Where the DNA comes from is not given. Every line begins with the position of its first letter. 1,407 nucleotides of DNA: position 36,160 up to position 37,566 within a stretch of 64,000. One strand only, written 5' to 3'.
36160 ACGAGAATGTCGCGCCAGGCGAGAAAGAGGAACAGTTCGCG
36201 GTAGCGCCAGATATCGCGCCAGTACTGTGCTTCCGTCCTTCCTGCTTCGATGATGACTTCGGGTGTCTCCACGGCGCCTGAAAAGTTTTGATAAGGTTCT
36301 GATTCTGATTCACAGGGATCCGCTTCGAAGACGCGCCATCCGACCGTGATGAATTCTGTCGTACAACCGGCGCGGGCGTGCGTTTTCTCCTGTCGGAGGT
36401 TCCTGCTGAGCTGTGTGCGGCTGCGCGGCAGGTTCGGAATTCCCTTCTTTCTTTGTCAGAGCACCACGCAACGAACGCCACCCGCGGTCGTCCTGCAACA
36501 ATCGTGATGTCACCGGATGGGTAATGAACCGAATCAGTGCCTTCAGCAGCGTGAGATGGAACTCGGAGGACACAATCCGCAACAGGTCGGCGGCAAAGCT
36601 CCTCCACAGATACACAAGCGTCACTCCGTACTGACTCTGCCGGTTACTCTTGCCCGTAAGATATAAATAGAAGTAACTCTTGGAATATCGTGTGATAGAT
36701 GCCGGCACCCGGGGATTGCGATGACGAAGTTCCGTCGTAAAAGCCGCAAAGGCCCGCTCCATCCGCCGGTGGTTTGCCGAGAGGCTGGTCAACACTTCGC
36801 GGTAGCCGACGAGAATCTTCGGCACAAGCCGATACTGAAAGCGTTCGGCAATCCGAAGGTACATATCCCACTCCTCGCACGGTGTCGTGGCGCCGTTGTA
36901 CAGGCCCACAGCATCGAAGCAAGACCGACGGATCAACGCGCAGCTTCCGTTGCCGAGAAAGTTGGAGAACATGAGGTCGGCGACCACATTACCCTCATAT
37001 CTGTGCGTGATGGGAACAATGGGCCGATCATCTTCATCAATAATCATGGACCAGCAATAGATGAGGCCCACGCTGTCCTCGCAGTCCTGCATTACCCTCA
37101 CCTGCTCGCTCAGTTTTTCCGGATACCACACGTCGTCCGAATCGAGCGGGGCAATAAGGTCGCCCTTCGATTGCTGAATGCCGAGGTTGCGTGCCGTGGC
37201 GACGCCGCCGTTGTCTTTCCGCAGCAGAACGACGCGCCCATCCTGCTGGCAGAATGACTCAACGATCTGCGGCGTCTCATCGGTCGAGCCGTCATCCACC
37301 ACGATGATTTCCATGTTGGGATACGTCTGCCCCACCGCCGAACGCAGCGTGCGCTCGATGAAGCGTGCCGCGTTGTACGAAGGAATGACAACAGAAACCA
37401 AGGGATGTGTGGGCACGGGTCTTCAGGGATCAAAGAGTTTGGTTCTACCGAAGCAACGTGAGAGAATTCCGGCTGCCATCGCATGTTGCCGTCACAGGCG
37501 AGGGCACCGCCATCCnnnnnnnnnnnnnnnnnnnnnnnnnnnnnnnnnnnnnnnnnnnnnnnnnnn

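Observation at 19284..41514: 22-kb co-directional, translationally coupled polysaccharide locus with ABC export (Wzm/Wzt), bracketed by two GH8 hydrolases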

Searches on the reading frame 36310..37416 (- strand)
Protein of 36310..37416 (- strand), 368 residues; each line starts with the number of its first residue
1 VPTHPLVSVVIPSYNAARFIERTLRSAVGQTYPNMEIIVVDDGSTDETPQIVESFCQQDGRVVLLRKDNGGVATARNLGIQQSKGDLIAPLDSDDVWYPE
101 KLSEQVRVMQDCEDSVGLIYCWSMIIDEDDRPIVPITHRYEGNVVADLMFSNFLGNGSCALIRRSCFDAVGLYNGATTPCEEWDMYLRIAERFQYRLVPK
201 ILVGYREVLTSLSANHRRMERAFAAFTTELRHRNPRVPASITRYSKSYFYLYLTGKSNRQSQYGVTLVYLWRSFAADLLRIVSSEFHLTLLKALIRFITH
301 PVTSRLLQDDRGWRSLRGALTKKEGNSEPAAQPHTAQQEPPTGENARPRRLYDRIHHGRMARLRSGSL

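Call 5: search_protein_families(library=pfam, proteins=[window:36310-37416:-], max_evalue=0.01)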
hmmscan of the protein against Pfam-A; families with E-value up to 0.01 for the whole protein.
window:36310-37416:- (368 aa): 5 families
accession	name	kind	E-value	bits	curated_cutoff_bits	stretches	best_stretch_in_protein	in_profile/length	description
PF00535.33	Glycos_transf_2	-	5.9e-39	134.1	23.3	1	8-169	1-166/168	Glycosyl transferase family 2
PF10111.15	Glyco_tranf_2_2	-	7.6e-24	85.1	27.3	1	8-218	1-227/276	Glycosyltransferase like family 2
PF13641.12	Glyco_tranf_2_3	-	2e-16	61.2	27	1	5-192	2-197/230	Glycosyltransferase like family 2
PF13632.12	Glyco_trans_2_3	-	0.00018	21.8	27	1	88-276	2-170/198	Glycosyl transferase family group 2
PF13704.12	Glyco_tranf_2_4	-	0.0086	17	27.5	0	15-95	2-82/98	Glycosyl transferase family 2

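Call 7: search_protein_families(library=ncbifam, proteins=[window:36310-37416:-], max_evalue=0.001)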
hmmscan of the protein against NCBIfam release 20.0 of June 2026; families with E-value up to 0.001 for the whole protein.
window:36310-37416:- (368 aa): 28 families (the best 25 are shown)
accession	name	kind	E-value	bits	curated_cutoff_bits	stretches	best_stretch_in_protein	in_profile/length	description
NF047683.1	TeichurnBiosyTuaG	equivalog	5.2e-34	118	400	1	2-115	3-117/252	teichuronic acid biosynthesis protein TuaG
NF007482.0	PRK10073.1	equivalog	2.7e-25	89.1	423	1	3-124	4-123/334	glycosyltransferase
TIGR03937.1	PgaC_IcaA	equivalog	9.3e-20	71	422.3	1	3-99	43-140/407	poly-beta-1,6-N-acetyl-D-glucosamine synthase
NF041875.1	EPS_EpsD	equivalog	2.1e-19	70.1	370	1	7-118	1-113/325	exopolysaccharide biosynthesis glycosyltransferase EpsD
TIGR03965.1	mycofact_glyco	equivalog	2.1e-19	69.7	280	1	3-102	72-172/467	mycofactocin biosynthesis glycosyltransferase MftF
NF053739.1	GlytfEpsEBac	equivalog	7.8e-17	61.1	450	1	5-189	1-185/265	glycosyltransferase EpsE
TIGR04283.1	glyco_like_mftF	equivalog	1.5e-15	57.4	182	1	7-201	1-181/221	TIGR04283 family arsenosugar biosynthesis glycosyltransferase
TIGR04017.1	WcaA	equivalog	4.7e-15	55.9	495.75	1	3-106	3-107/279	colanic acid biosynthesis glycosyltransferase WcaA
NF007453.0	PRK10018.1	equivalog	9.5e-15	55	382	1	3-108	4-110/280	colanic acid biosynthesis glycosyltransferase WcaA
NF041394.1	GtaseAglG_Halo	equivalog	1.4e-14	54.1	440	1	7-111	3-109/304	glucosyl-dolichyl phosphate glucuronosyltransferase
NF050050.1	ProtGlycPglI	equivalog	2e-14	53.7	500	1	5-109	2-108/306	GalNAc(5)-diNAcBac-PP-undecaprenol beta-1,3-glucosyltransferase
NF038299.1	EPS_HpsN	equivalog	9.6e-14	51.1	425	1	5-112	1-109/317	hormogonium polysaccharide biosynthesis glycosyltransferase HpsN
NF038302.1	EPS_HpsE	equivalog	5.8e-13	48.5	300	1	7-105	3-107/307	hormogonium polysaccharide biosynthesis glycosyltransferase HpsE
NF045692.1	OglycostaseCruG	equivalog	3.2e-12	46.1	600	1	7-178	43-226/386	2'-O-glycosyltransferase CruG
NF007986.1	PRK10714.1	equivalog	1.5e-11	43.8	529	1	7-118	8-124/316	undecaprenyl-phosphate 4-deoxy-4-formamido-L-arabinose transferase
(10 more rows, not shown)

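Call 47: search_solved_structures(query=window:36310-37416:-, max_evalue=0.00001)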
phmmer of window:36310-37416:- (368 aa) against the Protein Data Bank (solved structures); distinct sequences matched with E-value up to 0.00001: 23.
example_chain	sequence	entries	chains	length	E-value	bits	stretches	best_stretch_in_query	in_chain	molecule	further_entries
2z87_A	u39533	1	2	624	1.3e-28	103.5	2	4-209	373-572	Chondroitin synthase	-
2z86_A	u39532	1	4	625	1.3e-28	103.5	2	4-209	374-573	Chondroitin synthase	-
8vh7_A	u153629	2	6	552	3.7e-20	75.7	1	3-137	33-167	Heparosan synthase B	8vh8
8viw_A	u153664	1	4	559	3.8e-20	75.6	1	3-137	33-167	Heparosan synthase B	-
5hea_A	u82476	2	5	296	7.9e-19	71.3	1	4-112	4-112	Putative glycosyltransferase (GalT1)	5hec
3bcv_A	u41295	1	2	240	3.9e-14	55.9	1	4-98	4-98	Putative glycosyltransferase protein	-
5tze_C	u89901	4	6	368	5.6e-14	55.4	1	8-115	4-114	Glycosyl transferase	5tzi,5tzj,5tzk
6p61_A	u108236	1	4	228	6.3e-14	55.2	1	3-127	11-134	Glycosyltransferase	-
5tz8_A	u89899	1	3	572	1.1e-13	54.4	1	8-114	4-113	Glycosyl transferase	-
9omm_A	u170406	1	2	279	1.6e-12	50.5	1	7-138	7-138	Glycosyltransferase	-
9omj_A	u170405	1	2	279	1.8e-12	50.4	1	7-138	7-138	Glycosyltransferase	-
9omh_A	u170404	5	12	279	1.8e-12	50.4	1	7-138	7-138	Glycosyltransferase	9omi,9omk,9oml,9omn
9jma_A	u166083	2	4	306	4e-12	49.3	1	6-201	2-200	GalNAc(5)-diNAcBac-PP-undecaprenol beta-1,3-glucosyltransferase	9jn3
6yv7_B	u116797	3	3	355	5.9e-11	45.4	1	4-121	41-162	Glycosyl transferase, family 2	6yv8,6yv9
6yv7_A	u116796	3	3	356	6e-11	45.4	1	4-121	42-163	Glycosyl transferase, family 2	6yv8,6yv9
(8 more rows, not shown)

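Call 59: find_homologous_proteins(query=window:36310-37416:-, max_evalue=1e-40)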
Query window:36310-37416:- (368 aa): 421 proteins with E <= 1e-40 among 8000 candidates; the best 120 are listed.
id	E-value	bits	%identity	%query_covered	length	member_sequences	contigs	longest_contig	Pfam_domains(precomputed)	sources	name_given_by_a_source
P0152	4.7e-249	844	100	100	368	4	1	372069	PF10111.15,PF13641.13,PF00535.33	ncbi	-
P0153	3.4e-199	680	81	99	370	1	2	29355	PF10111.15,PF13641.13,PF00535.33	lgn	-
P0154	9.6e-197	671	80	99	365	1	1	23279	PF10111.15,PF13641.13,PF00535.33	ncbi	-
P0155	2.8e-173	594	72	98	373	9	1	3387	PF10111.15,PF13641.13,PF00535.33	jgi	jgi:glycosyltransferase involved in cell wall biosynthesis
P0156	4.6e-165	567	68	100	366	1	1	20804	PF10111.15,PF13641.13,PF00535.33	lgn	-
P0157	7.2e-154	530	65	98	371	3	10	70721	PF10111.15,PF13641.13,PF00535.33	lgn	-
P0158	1.6e-145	503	61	99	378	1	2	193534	PF10111.15,PF13641.13,PF00535.33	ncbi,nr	ncbi:MAG: glycosyltransferase family 2 protein [Bacteroidetes bacterium]|nr:glycosyltransferase fami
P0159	4.2e-144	498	61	98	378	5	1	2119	PF10111.15,PF13641.13,PF00535.33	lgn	-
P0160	2.7e-126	440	76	68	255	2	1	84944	PF10111.15,PF13641.13,PF00535.33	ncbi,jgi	ncbi:MAG: glycosyl transferase family 2 [Ignavibacteria bacterium]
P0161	3.3e-97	344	47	99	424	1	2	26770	PF10111.15,PF13641.13,PF00535.33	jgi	jgi:glycosyltransferase involved in cell wall biosynthesis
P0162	1.7e-94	335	45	99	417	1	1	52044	PF10111.15,PF13506.14,PF13641.13,PF00535.33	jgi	jgi:glycosyltransferase involved in cell wall biosynthesis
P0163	2.2e-93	331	44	98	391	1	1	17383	PF10111.15,PF13641.13,PF00535.33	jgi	jgi:glycosyltransferase involved in cell wall biosynthesis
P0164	4.6e-93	330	45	98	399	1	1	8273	PF10111.15,PF13641.13,PF00535.33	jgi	jgi:glycosyltransferase involved in cell wall biosynthesis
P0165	2.8e-91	325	45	98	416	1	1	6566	PF10111.15,PF13641.13,PF00535.33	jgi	jgi:glycosyltransferase involved in cell wall biosynthesis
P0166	3.8e-88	314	40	99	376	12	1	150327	PF10111.15,PF13641.13,PF00535.33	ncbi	-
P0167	1.5e-86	309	49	82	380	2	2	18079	PF10111.15,PF13641.13,PF00535.33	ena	-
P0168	3.1e-86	308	41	98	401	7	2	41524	PF10111.15,PF13641.13,PF00535.33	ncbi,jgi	jgi:glycosyltransferase involved in cell wall biosynthesis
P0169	1.3e-83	299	43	98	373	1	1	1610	PF10111.15,PF13641.13,PF00535.33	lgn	-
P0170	1.8e-83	299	47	80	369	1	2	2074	PF10111.15,PF13506.14,PF13641.13,PF00535.33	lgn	-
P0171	2.7e-83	298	44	81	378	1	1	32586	PF10111.15,PF13641.13,PF00535.33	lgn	-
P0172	8.3e-83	297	44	86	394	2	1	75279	PF10111.15,PF13641.13,PF00535.33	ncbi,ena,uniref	ncbi:glycosyltransferase family 2 protein [Coleofasciculus sp.]|uniref:glycosyltransferase family 2 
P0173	1.6e-81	292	45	85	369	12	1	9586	PF10111.15,PF13641.13,PF00535.33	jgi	-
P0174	1.7e-81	292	40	96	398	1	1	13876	PF10111.15,PF13641.13,PF00535.33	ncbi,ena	-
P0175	4.0e-81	291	41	96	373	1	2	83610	PF10111.15,PF13641.13,PF00535.33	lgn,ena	-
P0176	7.3e-81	290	47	78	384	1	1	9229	PF10111.15,PF13641.13,PF00535.33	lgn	-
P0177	1.2e-80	290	43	89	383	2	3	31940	PF10111.15,PF13641.13,PF00535.33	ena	-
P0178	1.2e-80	290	44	86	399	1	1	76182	PF10111.15,PF13641.13,PF00535.33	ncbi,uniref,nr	ncbi:glycosyltransferase family A protein [Nostoc sp. FACHB-110]|uniref:glycosyltransferase family 2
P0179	5.1e-80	288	42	89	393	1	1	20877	PF10111.15,PF13641.13,PF00535.33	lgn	-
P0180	6.0e-80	287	43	96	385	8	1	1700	PF10111.15,PF13641.13,PF00535.33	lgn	-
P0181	9.9e-80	287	43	81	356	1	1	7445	PF10111.15,PF13506.14,PF13641.13,PF00535.33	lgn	-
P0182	1.0e-79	287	42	98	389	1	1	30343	PF10111.15,PF13641.13,PF00535.33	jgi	jgi:glycosyltransferase involved in cell wall biosynthesis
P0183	1.9e-79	286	44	87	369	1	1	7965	PF10111.15,PF13641.13,PF00535.33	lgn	-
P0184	2.6e-79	285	45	77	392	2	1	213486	PF10111.15,PF13506.14,PF13641.13,PF00535.33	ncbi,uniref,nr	ncbi:glycosyltransferase family 2 protein [Myxacorys almedinensis]|uniref:Glycosyltransferase n=1 Ta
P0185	3.6e-79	285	44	81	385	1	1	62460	PF10111.15,PF13641.13,PF00535.33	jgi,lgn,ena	jgi:glycosyltransferase involved in cell wall biosynthesis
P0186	5.2e-79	284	44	80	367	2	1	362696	PF10111.15,PF13641.13,PF00535.33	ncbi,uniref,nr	ncbi:glycosyltransferase family 2 protein [Anabaena sp. CA = ATCC 33047]|uniref:glycosyltransferase 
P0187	8.6e-79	283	43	82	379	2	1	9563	PF10111.15,PF13641.13,PF00535.33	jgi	-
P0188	4.6e-78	281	43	81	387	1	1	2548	PF10111.15,PF13641.13,PF00535.33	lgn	-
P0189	5.4e-78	281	46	75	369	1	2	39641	PF10111.15,PF13641.13,PF00535.33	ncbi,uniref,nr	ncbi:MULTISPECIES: glycosyltransferase family 2 protein [unclassified Coleofasciculus]|uniref:glycos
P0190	5.4e-78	281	43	94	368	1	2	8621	PF10111.15,PF13641.13,PF00535.33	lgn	-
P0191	6.8e-78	281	40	92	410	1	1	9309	PF10111.15,PF13641.13,PF00535.33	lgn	-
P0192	9.0e-78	280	39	57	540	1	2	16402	PF10111.15,PF13506.14,PF13641.13,PF00535.33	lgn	-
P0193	9.6e-78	280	45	82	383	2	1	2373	PF10111.15,PF13641.13,PF00535.33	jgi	jgi:glycosyltransferase involved in cell wall biosynthesis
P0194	1.9e-77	279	46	79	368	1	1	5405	PF10111.15,PF13641.13,PF00535.33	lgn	-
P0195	2.2e-77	279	45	80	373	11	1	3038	PF10111.15,PF13641.13,PF00535.33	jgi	jgi:glycosyltransferase involved in cell wall biosynthesis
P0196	2.4e-77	279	41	97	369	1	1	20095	PF10111.15,PF13641.13,PF00535.33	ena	-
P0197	3.9e-77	278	44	80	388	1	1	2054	PF10111.15,PF13641.13,PF00535.33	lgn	-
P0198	6.7e-77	277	46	76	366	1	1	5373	PF10111.15,PF13641.13,PF00535.33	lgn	-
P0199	7.6e-77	277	44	82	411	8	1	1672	PF10111.15,PF13641.13,PF00535.33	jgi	-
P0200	1.0e-76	277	45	81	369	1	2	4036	PF10111.15,PF13641.13,PF00535.33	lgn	-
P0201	3.3e-76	275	38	98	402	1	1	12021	PF10111.15,PF13641.13,PF00535.33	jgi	jgi:glycosyltransferase involved in cell wall biosynthesis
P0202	3.9e-76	275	42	87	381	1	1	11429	PF10111.15,PF13641.13,PF00535.33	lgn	-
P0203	9.1e-76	274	42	89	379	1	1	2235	PF10111.15,PF13506.14,PF13641.13,PF00535.33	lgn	-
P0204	1.7e-75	273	39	95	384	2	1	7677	PF10111.15,PF13641.13,PF00535.33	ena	-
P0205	4.0e-75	271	41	82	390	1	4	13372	PF10111.15,PF13641.13,PF00535.33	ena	-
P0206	4.0e-75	271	44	83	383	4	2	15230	PF10111.15,PF13641.13,PF00535.33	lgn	-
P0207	4.2e-75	271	43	83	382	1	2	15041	PF10111.15,PF13641.13,PF00535.33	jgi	jgi:glycosyltransferase involved in cell wall biosynthesis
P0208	5.0e-75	271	48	74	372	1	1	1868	PF10111.15,PF13641.13,PF00535.33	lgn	-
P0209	5.7e-75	271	41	82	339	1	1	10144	PF10111.15,PF13506.14,PF13641.13,PF00535.33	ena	-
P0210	7.3e-75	271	42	90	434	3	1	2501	PF10111.15,PF13641.13,PF00535.33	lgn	-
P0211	8.9e-75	270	42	88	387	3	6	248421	PF10111.15,PF13641.13,PF00535.33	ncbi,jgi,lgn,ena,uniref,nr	ncbi:glycosyl transferase 2 family protein [Lyngbya aestuarii BL J]|uniref:Glycosyl transferase 2 fa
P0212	1.1e-74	270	44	78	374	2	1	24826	PF10111.15,PF13641.13,PF00535.33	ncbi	ncbi:MAG TPA: glycosyltransferase family 2 protein [Thermosynechococcaceae cyanobacterium]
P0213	1.4e-74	270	44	80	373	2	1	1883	PF10111.15,PF13641.13,PF00535.33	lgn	-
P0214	1.9e-74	269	48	74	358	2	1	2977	PF10111.15,PF13641.13,PF00535.33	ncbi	-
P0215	3.9e-74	268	47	74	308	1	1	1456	PF10111.15,PF13641.13,PF00535.33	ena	-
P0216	1.2e-73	266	44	80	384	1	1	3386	PF10111.15,PF13641.13,PF00535.33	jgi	jgi:glycosyltransferase involved in cell wall biosynthesis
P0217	1.3e-73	266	44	83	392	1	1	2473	PF10111.15,PF13641.13,PF00535.33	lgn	-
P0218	1.3e-73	266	46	74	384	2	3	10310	PF10111.15,PF13506.14,PF13641.13,PF00535.33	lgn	-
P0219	1.4e-73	266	41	94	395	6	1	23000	PF10111.15,PF13641.13,PF00535.33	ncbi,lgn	-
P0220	1.5e-73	266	42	85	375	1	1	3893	PF10111.15,PF13641.13,PF00535.33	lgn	-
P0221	1.8e-73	266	39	99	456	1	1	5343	PF10111.15,PF13641.13,PF00535.33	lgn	-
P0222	2.7e-73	265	39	90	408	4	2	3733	PF10111.15,PF13641.13,PF00535.33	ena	-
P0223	3.1e-73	265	40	86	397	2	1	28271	PF10111.15,PF13641.13,PF00535.33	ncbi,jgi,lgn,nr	ncbi:MAG: glycosyltransferase family 2 protein [Myxacorys californica WJT36-NPBG1]|jgi:glycosyltrans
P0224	3.7e-73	265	43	75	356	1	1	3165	PF10111.15,PF13506.14,PF13641.13,PF00535.33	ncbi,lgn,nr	ncbi:MAG: glycosyltransferase family 2 protein [Cyanobacteriota bacterium]|nr:glycosyltransferase fa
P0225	4.7e-73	265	47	75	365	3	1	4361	PF10111.15,PF13641.13,PF00535.33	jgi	-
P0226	5.1e-73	264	44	80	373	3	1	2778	PF10111.15,PF13641.13,PF00535.33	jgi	jgi:glycosyltransferase involved in cell wall biosynthesis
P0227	9.5e-73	264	38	96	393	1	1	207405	PF10111.15,PF13641.13,PF00535.33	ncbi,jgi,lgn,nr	ncbi:MAG: glycosyltransferase family 2 protein [Calothrix sp. FI2-JRJ7]|jgi:glycosyltransferase invo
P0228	1.8e-72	263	44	82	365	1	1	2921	PF10111.15,PF13506.14,PF13641.13,PF00535.33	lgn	-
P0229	2.8e-72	262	42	84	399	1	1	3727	PF10111.15,PF13641.13,PF00535.33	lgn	-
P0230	4.6e-72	261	44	79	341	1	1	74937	PF10111.15,PF13641.13,PF00535.33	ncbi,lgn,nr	ncbi:MAG: glycosyltransferase family 2 protein [Leptolyngbyaceae cyanobacterium RU_5_1]|nr:glycosylt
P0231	1.6e-71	260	39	97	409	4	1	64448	PF10111.15,PF13641.13,PF00535.33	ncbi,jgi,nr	ncbi:MAG: glycosyltransferase family 2 protein [Calothrix sp. FI2-JRJ7]|jgi:glycosyltransferase invo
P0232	2.0e-71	259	39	86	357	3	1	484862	PF10111.15,PF13641.13,PF00535.33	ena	-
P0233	2.0e-71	259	44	80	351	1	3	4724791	PF10111.15,PF13641.13,PF00535.33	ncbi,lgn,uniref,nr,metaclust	ncbi:glycosyltransferase family 2 protein [Gloeobacter kilaueensis]|uniref:Glycosyl transferase fami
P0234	4.0e-71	258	46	74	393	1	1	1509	PF10111.15,PF13641.13,PF00535.33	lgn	-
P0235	6.9e-71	257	44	75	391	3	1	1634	PF10111.15,PF13641.13,PF00535.33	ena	-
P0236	3.1e-70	255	42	82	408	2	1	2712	PF10111.15,PF13641.13,PF00535.33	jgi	jgi:glycosyltransferase involved in cell wall biosynthesis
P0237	7.7e-70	254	38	86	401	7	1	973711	PF10111.15,PF13641.13,PF00535.33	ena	-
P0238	9.0e-70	254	43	83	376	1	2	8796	PF10111.15,PF13641.13,PF00535.33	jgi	jgi:glycosyltransferase involved in cell wall biosynthesis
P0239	1.2e-69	253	43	79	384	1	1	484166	PF10111.15,PF13641.13,PF00535.33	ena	-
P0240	1.6e-69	253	42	82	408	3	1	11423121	PF10111.15,PF13641.13,PF00535.33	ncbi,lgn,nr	ncbi:hypothetical protein CAL7716_055150 [Calothrix sp. PCC 7716]|nr:hypothetical protein CAL7716_05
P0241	1.9e-69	253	40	90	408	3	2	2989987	PF10111.15,PF13641.13,PF00535.33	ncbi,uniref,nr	ncbi:hypothetical protein DSM106972_026020 [Dulcicalothrix desertica PCC 7102]|uniref:Glycosyltransf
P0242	4.9e-69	251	42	79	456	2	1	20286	PF10111.15,PF13641.13,PF00535.33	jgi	jgi:glycosyltransferase involved in cell wall biosynthesis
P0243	2.1e-68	249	43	81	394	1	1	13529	PF10111.15,PF13641.13,PF00535.33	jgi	jgi:glycosyltransferase involved in cell wall biosynthesis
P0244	2.4e-68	249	42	80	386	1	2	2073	PF10111.15,PF13641.13,PF00535.33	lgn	-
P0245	3.5e-68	249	42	82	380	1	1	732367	PF10111.15,PF13641.13,PF00535.33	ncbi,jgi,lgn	ncbi:MAG TPA: glycosyltransferase family A protein [Planctomycetota bacterium]|jgi:glycosyltransfera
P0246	4.8e-68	248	47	69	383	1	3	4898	PF10111.15,PF13641.13,PF00535.33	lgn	-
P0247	5.7e-68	248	44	81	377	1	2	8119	PF10111.15,PF13641.13,PF00535.33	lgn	-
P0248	7.8e-68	247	41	88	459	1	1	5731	PF10111.15,PF13641.13,PF00535.33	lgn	-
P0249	9.2e-68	247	43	76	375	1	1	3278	PF10111.15,PF13641.13,PF00535.33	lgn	-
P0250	9.6e-68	247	45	80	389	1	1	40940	PF10111.15,PF13641.13,PF00535.33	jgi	jgi:glycosyltransferase involved in cell wall biosynthesis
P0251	1.6e-67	246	43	73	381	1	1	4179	PF10111.15,PF13506.14,PF13641.13,PF00535.33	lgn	-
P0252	1.8e-67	246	45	78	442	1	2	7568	PF10111.15,PF13506.14,PF13641.13,PF00535.33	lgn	-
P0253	3.0e-67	246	44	77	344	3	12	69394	PF10111.15,PF13641.13,PF00535.33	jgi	jgi:glycosyltransferase involved in cell wall biosynthesis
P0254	6.0e-67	245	41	83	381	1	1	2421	PF10111.15,PF13641.13,PF00535.33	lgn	-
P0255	1.0e-66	244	41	79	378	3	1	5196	PF10111.15,PF13641.13,PF00535.33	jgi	jgi:glycosyltransferase involved in cell wall biosynthesis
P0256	1.2e-66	243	40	86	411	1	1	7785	PF10111.15,PF13641.13,PF00535.33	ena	-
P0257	1.6e-66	243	41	82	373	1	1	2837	PF10111.15,PF13641.13,PF00535.33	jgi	jgi:GT2 family glycosyltransferase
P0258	1.7e-66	243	46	68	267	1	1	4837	PF10111.15,PF13641.13,PF00535.33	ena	-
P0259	3.0e-66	242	40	84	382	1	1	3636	PF10111.15,PF13506.14,PF13641.13,PF00535.33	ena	-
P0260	3.1e-66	242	46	73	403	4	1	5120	PF10111.15,PF13641.13,PF00535.33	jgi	jgi:glycosyltransferase involved in cell wall biosynthesis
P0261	3.2e-66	242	41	79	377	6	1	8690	PF10111.15,PF13641.13,PF00535.33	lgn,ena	-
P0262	3.3e-66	242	48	68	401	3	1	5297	PF10111.15,PF13641.13,PF00535.33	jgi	jgi:glycosyltransferase involved in cell wall biosynthesis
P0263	4.2e-66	242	43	77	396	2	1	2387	PF10111.15,PF13506.14,PF13641.13,PF00535.33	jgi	jgi:glycosyltransferase involved in cell wall biosynthesis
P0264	5.0e-66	241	44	73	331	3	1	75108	PF10111.15,PF13641.13,PF00535.33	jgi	-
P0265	5.9e-66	241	41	80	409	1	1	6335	PF10111.15,PF13641.13,PF00535.33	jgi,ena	-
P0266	1.2e-65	240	41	83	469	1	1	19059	PF10111.15,PF13641.13,PF00535.33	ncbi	-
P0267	1.2e-65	240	42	81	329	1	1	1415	PF10111.15,PF13506.14,PF13641.13,PF00535.33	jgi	jgi:glycosyltransferase involved in cell wall biosynthesis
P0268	1.3e-65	240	41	81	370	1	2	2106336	PF10111.15,PF13641.13,PF00535.33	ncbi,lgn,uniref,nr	ncbi:glycosyltransferase family 2 protein [Leptolyngbya sp. KIOST-1]|uniref:glycosyltransferase fami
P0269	1.6e-65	240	45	74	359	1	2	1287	PF10111.15,PF13506.14,PF13641.13,PF00535.33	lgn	-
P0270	1.6e-65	240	38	88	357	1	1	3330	PF10111.15,PF13641.13,PF00535.33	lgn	-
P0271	3.1e-65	239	43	75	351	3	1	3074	PF10111.15,PF13641.13,PF00535.33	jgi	jgi:glycosyltransferase involved in cell wall biosynthesis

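Call 60: find_encoding_contigs(protein=P0160, flank=10000, max_places=2)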
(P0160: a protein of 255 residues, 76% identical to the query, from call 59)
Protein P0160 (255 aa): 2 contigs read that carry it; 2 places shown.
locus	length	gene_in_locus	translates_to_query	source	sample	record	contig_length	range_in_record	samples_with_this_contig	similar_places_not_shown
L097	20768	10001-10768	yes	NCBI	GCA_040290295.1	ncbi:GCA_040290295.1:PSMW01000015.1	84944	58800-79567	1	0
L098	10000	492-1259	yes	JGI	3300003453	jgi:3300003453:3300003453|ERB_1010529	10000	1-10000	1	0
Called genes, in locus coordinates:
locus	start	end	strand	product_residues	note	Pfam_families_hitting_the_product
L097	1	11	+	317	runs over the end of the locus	PF17482:Phage_sheath_1C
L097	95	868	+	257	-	PF01694:Rhomboid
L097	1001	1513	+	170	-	PF01625:PMSR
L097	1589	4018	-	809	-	PF00989:PAS, PF08448:PAS_4, PF13426:PAS_9, PF08447:PAS_3, PF00989:PAS, PF08448:PAS_4, PF13426:PAS_9, PF08447:PAS_3, +7 more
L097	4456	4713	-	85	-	-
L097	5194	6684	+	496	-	PF01270:Glyco_hydro_8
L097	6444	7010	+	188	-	PF18962:Por_Secre_tail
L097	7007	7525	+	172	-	PF01270:Glyco_hydro_8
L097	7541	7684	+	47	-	PF01270:Glyco_hydro_8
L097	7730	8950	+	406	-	PF01270:Glyco_hydro_8, PF00041:fn3 (faint), PF16656:Pur_ac_phosph_N (faint)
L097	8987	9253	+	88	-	-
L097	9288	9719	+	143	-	PF18962:Por_Secre_tail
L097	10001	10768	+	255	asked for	PF13641:Glyco_tranf_2_3, PF00535:Glycos_transf_2, PF10111:Glyco_tranf_2_2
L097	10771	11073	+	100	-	-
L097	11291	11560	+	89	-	PF00534:Glycos_transf_1, PF13692:Glyco_trans_1_4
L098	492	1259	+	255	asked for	PF13641:Glyco_tranf_2_3, PF00535:Glycos_transf_2, PF10111:Glyco_tranf_2_2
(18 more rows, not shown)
